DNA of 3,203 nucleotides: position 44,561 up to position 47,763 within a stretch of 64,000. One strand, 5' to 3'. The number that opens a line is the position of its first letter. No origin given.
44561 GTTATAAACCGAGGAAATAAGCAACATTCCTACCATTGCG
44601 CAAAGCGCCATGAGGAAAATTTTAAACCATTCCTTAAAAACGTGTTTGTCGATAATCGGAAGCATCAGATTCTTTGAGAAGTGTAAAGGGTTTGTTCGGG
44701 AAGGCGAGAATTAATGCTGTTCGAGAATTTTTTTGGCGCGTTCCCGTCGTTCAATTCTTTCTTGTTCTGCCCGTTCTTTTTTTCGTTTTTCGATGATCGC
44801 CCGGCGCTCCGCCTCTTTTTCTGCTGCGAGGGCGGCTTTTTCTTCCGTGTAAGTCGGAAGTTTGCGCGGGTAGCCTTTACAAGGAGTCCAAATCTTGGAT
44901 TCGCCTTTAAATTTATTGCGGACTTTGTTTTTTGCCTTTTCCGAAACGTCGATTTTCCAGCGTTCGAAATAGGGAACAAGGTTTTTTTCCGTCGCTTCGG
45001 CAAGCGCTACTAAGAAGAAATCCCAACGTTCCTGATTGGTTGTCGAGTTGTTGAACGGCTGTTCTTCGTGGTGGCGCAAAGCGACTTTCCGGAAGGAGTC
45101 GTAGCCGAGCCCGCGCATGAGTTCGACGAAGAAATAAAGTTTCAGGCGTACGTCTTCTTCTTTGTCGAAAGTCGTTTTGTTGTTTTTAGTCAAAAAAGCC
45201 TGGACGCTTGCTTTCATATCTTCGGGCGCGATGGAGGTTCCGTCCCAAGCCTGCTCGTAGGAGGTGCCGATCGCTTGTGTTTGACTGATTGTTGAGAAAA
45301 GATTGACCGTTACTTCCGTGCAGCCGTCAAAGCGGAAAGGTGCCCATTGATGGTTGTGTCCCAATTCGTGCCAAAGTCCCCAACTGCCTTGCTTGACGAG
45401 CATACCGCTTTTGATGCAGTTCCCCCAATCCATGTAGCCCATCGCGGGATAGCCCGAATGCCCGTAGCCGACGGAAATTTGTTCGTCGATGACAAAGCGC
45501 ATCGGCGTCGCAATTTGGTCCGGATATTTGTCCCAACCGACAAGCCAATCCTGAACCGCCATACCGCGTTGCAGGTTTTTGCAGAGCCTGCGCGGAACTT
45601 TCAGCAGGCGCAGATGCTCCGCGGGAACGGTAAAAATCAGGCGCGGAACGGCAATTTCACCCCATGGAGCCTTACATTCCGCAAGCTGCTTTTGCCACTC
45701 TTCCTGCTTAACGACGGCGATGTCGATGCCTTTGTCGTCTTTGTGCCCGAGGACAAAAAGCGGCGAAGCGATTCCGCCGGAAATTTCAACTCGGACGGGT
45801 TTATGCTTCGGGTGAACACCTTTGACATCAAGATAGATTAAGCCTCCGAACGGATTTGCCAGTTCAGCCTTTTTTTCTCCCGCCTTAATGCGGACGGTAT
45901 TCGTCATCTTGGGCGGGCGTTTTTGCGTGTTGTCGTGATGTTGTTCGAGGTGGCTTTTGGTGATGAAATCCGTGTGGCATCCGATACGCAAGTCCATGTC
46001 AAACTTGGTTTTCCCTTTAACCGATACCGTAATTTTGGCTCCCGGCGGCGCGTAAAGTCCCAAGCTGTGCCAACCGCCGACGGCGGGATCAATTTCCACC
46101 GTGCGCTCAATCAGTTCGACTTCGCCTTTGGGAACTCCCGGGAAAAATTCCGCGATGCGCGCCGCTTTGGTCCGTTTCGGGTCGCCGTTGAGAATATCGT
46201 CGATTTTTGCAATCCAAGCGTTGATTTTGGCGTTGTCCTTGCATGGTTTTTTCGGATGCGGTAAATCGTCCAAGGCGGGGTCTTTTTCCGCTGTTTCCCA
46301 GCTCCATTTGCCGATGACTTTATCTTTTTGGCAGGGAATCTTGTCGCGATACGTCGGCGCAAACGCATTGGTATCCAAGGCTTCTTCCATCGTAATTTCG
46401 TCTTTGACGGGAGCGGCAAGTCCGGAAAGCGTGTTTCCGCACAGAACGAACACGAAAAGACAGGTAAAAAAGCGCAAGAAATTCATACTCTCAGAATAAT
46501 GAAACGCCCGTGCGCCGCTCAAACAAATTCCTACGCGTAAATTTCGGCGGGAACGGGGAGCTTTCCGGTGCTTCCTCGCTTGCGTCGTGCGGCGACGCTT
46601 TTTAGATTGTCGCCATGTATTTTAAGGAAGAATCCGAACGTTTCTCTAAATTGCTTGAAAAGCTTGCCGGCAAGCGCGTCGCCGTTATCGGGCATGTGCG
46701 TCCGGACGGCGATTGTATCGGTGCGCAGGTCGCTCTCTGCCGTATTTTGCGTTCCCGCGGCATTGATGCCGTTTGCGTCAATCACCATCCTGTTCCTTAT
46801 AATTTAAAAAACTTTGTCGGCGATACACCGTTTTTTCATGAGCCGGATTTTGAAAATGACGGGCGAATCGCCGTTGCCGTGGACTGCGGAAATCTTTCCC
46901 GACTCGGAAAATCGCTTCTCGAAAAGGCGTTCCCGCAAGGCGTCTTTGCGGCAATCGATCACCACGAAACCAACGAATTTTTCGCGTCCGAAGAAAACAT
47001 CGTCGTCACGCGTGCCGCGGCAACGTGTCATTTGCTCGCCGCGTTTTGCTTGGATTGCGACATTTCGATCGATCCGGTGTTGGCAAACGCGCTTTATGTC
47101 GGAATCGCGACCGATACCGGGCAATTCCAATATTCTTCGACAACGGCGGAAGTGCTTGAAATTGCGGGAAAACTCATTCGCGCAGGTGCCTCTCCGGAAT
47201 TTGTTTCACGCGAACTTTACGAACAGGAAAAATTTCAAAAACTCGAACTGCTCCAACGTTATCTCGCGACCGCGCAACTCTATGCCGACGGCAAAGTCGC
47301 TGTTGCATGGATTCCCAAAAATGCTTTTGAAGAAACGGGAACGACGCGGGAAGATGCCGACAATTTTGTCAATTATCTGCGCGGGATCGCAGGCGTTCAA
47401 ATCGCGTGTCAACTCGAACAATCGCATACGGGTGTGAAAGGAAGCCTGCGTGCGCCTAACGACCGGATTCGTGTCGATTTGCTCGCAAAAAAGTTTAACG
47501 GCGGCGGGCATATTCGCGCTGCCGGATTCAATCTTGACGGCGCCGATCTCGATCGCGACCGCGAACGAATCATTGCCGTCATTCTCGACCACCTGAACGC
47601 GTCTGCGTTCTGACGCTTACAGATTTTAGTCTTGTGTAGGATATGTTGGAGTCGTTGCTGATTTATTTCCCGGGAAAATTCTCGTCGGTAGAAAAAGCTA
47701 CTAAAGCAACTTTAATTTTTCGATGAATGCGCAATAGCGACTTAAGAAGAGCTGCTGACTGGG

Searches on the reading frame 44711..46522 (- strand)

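Call 4: search_protein_families(library=pfam, proteins=[window:44711-46522:-], max_evalue=0.01)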
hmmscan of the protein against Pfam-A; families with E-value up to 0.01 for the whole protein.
window:44711-46522:- (603 aa): 2 families
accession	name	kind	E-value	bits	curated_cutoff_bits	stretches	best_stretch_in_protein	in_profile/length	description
PF13402.12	Peptidase_M60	-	4e-56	191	25.8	1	272-523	14-275/275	Peptidase M60, enhancin and enhancin-like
PF17291.7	M60-like_N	-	5e-17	62.3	23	1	139-248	7-106/106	N-terminal domain of M60-like peptidases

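Call 5: search_protein_families(library=ncbifam, proteins=[window:44711-46522:-], max_evalue=0.01)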
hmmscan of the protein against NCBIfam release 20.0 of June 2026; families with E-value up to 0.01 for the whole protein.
window:44711-46522:- (603 aa): 3 families
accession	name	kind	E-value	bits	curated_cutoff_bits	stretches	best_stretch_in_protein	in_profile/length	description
NF037974.1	SslE_AcfD_Zn_LP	subfamily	1.1e-32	112.9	800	1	146-419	974-1231/1403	SslE/AcfD family lipoprotein zinc metalloprotease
NF038322.1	ImpA_fam_HExGH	subfamily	7e-24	84.2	250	3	138-293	400-541/885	ImpA family metalloprotease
NF037973.1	metallo_SslE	exception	1.2e-18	65.9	3000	1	149-440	1081-1357/1519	lipoprotein metalloprotease SslE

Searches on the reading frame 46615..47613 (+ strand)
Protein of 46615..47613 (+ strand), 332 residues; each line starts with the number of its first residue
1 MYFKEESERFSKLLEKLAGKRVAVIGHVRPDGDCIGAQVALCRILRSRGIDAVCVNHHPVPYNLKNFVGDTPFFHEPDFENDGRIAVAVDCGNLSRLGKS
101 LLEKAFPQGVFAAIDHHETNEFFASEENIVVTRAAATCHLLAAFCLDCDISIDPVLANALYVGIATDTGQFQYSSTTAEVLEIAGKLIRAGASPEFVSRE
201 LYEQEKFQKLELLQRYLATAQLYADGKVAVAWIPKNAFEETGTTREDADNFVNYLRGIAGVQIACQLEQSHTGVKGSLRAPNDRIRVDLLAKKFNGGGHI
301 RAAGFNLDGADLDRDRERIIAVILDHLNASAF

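Call 4: search_protein_families(library=pfam, proteins=[window:46615-47613:+], max_evalue=0.01)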
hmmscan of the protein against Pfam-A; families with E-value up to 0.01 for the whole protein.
window:46615-47613:+ (332 aa): 2 families
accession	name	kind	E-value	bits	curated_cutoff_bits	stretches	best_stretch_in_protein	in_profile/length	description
PF01368.27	DHH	-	4.2e-16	59.8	28.1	1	21-164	1-125/125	DHH family, N-terminal domain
PF02272.25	DHHA1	-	4.7e-10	40.3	25.9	1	226-319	2-96/102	DHHA1 domain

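Call 5: search_protein_families(library=ncbifam, proteins=[window:46615-47613:+], max_evalue=0.01)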
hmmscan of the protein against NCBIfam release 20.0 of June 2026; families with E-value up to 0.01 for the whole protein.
window:46615-47613:+ (332 aa): 10 families
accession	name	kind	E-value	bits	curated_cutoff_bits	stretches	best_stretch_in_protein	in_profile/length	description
NF053633.1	OlncasPapPhNrnA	equivalog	2.1e-31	109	350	1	21-308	18-299/317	bifunctional oligoribonuclease/PAP phosphatase NrnA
NF011110.0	PRK14538.1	equivalog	2.5e-10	39.2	707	1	112-314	473-669/838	putative bifunctional signaling protein/50S ribosomal protein L9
NF041569.1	A-tRNAntase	equivalog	8.9e-10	37.5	1440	1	25-221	5-206/880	A-adding tRNA nucleotidyltransferase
NF003877.0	PRK05427.1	equivalog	6.1e-09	35.7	283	1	21-187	3-168/308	manganese-dependent inorganic pyrophosphatase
NF011442.0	PRK14869.1-4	equivalog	2.4e-06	26.3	400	1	114-270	331-492/543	putative manganese-dependent inorganic diphosphatase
NF011445.0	PRK14869.2-1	equivalog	8.3e-06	24.5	483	0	20-57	3-40/548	putative manganese-dependent inorganic diphosphatase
NF011443.0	PRK14869.1-5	equivalog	3.1e-05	22.6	335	0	112-188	330-407/546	putative manganese-dependent inorganic diphosphatase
NF011449.0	PRK14869.2-5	equivalog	4.3e-05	22.8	411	0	113-206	232-327/451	putative manganese-dependent inorganic diphosphatase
TIGR00644.1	recJ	equivalog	0.0003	19.2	396.9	0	31-133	64-160/546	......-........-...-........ exonuclease RecJ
NF011448.0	PRK14869.2-4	equivalog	0.0074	14.6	562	0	14-53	3-43/563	putative manganese-dependent inorganic diphosphatase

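Call 12: find_encoding_contigs(protein=window:46615-47613:+, flank=10000, max_places=10)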
Protein window:46615-47613:+ (332 aa): no gene with exactly this product is on record in the collection.

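Call 13: find_related_loci(query=window:46615-47613:+, collection=genome_contigs, flank=10000)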
Query window:46615-47613:+ (332 aa) in genome_contigs; peptide patterns used: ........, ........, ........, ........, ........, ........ (x = any residue, [..] = any of these).
114 stretches matched a pattern; 84 encode a relative of the query (tblastn E <= 1e-3); the best 80 are kept; 80 distinct loci.
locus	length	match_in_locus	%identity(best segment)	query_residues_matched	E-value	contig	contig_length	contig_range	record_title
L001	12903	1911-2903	82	2-332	0e+0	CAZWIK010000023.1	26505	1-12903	MAG TPA_asm: uncultured Enterobacteriaceae bacterium isolate SRP222994_co1_52 genome assembly, contig: NODE_3546_length_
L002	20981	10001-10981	81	2-328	0e+0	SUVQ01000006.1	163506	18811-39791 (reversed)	MAG: Verrucomicrobia bacterium isolate SIG76 NODE_335_length_163506_cov_25.841075, whole genome shotgun sequence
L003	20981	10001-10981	82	2-328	0e+0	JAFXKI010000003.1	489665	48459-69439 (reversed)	MAG: Opitutales bacterium isolate RGIG6493 Sheep_Rectum.Co__c408682, whole genome shotgun sequence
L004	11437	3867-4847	80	2-328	0e+0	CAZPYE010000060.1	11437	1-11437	MAG TPA_asm: uncultured Enterobacteriaceae bacterium isolate SRP315200_co1_18 genome assembly, contig: NODE_12362_length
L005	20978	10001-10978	80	2-327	1e-179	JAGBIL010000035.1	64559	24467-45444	MAG: Opitutales bacterium isolate RGIG9148 Water_deer_Rectum.Co__c1235707, whole genome shotgun sequence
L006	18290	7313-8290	79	2-327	5e-179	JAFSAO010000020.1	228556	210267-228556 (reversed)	MAG: Opitutales bacterium isolate RGIG2967 Goat_Rectum-1__c543, whole genome shotgun sequence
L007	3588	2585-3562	80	2-327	0e+0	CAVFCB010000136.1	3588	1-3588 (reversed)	Bacteroidaceae bacterium isolate H07607-L1_cleanbin_000010 genome assembly, contig: Spades_H07607-L1_contig_13468, whole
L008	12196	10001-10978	79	2-327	3e-178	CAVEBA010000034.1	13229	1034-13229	Sphaerochaetaceae bacterium isolate H07675-L1_cleanbin_000037 genome assembly, contig: Spades_H07675-L1_contig_3900, who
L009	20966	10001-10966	48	2-327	4e-92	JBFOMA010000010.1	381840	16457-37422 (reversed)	MAG: Puniceicoccaceae bacterium isolate PD13Bin-3-1 c_000000000010, whole genome shotgun sequence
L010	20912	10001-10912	47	2-306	2e-80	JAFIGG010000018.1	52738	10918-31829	MAG: Opitutales bacterium isolate Super_Day4_Bin.8 NODE_289_length_52738_cov_20.016590, whole genome shotgun sequence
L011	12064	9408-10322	34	3-313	4e-52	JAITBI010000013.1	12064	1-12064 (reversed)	MAG: Puniceicoccales bacterium isolate Ncb351_bin8 k119_2072857, whole genome shotgun sequence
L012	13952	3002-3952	34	4-325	7e-48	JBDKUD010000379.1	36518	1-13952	MAG: Syntrophomonas sp. isolate 7_bin.41_R1 c_000001965820, whole genome shotgun sequence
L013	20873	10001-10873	33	13-304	2e-45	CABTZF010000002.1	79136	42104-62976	MAG TPA_asm: uncultured Peptoniphilus sp. isolate MGYG-HGUT-03802 genome assembly, contig: GUT_GENOME244253_2, whole gen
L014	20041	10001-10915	34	10-310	3e-44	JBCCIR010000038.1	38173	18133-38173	MAG: Verrucomicrobiota bacterium isolate P01_B01_bin.95 k141_3229962_length_38173_cov_12.9931, whole genome shotgun sequ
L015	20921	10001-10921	34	20-328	2e-43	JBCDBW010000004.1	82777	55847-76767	MAG: Verrucomicrobiota bacterium isolate P01_F01_bin.92 k141_1853175_length_82777_cov_14.0062, whole genome shotgun sequ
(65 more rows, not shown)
